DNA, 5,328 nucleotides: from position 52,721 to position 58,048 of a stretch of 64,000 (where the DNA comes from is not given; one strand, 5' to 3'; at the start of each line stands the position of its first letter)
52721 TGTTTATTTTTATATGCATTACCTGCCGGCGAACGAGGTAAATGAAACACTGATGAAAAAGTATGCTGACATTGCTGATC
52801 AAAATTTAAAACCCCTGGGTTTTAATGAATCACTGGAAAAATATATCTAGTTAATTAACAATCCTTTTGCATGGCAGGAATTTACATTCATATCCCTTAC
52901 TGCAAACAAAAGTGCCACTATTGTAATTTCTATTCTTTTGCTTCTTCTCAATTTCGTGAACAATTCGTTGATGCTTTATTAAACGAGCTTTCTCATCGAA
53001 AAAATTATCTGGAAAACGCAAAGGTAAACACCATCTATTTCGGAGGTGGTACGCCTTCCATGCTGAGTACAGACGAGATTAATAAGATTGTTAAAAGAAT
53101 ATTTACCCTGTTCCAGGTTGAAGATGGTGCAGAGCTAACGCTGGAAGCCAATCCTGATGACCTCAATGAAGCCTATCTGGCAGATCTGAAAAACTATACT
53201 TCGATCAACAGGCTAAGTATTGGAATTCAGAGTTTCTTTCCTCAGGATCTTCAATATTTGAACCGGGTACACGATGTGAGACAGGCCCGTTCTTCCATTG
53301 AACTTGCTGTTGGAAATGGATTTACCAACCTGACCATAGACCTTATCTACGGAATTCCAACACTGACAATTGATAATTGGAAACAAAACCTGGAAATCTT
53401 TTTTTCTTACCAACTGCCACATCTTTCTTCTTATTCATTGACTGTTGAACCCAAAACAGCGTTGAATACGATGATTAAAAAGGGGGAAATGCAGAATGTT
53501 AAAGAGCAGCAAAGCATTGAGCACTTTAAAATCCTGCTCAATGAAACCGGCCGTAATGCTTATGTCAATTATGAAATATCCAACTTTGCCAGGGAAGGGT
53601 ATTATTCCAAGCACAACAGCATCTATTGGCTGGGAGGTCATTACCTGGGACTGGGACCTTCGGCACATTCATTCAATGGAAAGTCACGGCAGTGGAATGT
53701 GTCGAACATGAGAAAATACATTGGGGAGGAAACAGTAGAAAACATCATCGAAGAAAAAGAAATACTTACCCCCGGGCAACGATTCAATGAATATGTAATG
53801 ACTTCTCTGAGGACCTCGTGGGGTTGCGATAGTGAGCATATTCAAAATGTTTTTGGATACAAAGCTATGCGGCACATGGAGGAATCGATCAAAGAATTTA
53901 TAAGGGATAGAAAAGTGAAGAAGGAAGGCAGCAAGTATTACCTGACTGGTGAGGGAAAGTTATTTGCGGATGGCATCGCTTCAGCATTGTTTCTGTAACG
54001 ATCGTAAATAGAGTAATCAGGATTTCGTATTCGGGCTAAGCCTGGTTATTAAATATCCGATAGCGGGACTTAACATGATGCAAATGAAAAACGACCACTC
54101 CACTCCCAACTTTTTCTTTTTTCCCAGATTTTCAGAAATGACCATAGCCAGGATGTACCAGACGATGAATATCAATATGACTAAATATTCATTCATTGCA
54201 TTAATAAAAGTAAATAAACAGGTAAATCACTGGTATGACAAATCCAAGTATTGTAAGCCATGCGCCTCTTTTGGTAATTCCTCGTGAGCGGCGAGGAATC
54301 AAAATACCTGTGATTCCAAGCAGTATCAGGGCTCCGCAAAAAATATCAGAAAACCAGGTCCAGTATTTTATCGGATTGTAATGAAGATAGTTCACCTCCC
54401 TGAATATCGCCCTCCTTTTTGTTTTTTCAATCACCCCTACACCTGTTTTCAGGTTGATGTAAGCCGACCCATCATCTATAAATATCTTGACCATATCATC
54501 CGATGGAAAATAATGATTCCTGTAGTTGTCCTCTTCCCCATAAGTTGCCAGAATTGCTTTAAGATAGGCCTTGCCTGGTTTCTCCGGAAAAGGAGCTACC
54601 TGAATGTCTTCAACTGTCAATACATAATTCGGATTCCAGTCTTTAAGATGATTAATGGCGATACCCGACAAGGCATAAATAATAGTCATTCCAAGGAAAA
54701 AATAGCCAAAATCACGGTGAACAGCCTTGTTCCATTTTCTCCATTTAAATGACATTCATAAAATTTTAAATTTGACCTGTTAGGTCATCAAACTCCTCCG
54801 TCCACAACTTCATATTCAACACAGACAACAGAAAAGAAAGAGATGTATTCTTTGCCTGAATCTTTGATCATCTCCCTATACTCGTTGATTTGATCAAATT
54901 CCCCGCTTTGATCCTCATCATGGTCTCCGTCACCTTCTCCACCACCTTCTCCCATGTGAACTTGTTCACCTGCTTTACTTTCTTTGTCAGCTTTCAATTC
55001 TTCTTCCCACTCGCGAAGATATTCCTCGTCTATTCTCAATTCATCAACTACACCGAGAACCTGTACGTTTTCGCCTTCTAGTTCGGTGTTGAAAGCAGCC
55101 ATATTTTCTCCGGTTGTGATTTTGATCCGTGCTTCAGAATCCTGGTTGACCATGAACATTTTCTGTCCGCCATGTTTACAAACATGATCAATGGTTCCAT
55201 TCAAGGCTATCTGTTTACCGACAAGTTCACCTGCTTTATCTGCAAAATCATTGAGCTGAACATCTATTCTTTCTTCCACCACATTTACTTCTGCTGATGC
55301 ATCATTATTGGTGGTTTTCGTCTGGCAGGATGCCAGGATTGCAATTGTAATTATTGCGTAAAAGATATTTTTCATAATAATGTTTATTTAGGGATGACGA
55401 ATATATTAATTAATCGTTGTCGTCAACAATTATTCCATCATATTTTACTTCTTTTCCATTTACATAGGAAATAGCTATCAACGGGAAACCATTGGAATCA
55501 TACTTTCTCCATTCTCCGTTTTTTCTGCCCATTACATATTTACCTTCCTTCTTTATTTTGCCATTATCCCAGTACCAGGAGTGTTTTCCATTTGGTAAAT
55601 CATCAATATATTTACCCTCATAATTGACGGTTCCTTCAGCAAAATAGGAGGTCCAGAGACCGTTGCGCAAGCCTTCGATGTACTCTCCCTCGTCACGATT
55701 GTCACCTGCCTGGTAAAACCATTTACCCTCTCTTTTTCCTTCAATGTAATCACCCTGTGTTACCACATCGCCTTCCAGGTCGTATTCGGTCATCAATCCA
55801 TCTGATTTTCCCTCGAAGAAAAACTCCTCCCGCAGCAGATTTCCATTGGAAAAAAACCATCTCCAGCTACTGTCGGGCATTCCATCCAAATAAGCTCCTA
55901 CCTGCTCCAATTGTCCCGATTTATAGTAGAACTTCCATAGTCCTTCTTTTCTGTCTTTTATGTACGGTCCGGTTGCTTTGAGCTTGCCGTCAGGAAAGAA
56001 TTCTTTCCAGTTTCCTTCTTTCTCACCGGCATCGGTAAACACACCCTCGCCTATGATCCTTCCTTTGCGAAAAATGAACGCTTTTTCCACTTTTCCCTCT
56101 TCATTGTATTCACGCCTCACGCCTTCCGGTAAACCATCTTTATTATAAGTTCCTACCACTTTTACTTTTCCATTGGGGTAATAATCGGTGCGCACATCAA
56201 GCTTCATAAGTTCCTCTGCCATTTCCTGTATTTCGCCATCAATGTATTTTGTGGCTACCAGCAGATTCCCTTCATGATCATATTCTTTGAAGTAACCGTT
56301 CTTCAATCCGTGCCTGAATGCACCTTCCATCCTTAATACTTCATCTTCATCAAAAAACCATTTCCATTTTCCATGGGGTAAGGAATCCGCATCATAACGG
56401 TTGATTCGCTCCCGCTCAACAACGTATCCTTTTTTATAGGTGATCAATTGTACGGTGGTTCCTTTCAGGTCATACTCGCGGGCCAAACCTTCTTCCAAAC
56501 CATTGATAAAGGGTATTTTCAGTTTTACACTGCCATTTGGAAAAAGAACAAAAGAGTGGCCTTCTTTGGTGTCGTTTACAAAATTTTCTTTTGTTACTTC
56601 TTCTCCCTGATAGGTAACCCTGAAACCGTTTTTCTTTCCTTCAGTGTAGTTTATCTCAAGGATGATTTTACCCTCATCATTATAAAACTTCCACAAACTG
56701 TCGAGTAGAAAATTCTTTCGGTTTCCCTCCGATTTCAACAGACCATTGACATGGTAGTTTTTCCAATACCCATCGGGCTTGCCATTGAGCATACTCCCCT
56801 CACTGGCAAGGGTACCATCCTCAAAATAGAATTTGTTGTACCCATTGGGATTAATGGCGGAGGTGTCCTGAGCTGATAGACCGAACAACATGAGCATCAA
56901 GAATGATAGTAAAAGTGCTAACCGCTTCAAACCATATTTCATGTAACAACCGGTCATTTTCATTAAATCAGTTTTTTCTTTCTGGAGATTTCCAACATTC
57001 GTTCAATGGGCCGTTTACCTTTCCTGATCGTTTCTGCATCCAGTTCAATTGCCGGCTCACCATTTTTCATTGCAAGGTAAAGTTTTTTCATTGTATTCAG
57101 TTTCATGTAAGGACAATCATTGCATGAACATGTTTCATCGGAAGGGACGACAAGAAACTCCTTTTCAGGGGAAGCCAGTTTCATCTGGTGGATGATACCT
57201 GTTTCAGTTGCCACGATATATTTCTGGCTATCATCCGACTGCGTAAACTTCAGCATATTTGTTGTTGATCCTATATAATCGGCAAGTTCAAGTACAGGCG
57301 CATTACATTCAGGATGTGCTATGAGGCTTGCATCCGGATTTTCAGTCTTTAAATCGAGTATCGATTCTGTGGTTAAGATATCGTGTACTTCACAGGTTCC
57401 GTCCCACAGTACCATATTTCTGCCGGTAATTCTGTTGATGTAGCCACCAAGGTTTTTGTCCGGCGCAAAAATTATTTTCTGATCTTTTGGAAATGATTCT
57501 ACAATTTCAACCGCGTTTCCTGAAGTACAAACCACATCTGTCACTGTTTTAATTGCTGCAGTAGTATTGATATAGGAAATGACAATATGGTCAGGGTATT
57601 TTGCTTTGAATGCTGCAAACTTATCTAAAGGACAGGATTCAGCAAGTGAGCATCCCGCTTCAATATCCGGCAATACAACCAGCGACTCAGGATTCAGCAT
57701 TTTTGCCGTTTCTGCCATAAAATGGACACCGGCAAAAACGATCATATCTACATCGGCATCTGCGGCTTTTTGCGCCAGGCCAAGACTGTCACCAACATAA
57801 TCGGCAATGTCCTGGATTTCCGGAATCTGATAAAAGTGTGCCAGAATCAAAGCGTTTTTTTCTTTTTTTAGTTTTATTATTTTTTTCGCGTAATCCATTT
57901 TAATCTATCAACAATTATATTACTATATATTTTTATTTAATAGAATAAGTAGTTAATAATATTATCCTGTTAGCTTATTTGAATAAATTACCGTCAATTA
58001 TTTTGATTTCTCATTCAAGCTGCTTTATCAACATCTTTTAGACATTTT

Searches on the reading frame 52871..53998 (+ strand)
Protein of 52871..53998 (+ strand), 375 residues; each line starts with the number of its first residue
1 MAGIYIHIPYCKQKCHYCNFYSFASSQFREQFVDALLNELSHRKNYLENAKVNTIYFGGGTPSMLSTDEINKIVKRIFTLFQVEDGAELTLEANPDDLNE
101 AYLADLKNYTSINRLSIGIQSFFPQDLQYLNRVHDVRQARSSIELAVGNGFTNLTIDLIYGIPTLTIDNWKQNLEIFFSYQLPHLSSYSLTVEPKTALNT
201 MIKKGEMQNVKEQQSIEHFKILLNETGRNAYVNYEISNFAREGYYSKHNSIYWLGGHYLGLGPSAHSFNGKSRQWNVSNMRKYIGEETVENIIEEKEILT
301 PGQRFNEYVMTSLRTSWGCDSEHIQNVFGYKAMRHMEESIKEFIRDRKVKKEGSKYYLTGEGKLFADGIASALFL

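Call 66: search_protein_families(library=pfam, proteins=[window:52871-53998:+], max_evalue=0.00001)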
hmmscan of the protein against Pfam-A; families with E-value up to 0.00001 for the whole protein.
window:52871-53998:+ (375 aa): 2 families
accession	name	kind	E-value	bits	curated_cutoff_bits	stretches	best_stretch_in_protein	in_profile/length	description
PF04055.27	Radical_SAM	-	7.8e-23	81.9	29.5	1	5-172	1-161/166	Radical SAM superfamily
PF06969.22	HemN_C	-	1.7e-06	28.4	24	1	299-365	1-67/67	HemN C-terminal domain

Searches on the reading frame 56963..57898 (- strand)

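Call 66: search_protein_families(library=pfam, proteins=[window:56963-57898:-], max_evalue=0.00001)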
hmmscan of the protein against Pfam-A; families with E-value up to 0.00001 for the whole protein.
window:56963-57898:- (311 aa): 1 family
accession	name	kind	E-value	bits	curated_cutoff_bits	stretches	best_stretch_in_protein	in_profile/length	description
PF02445.21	NadA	-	1.8e-117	392.2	27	1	6-303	2-295/295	Quinolinate synthetase A protein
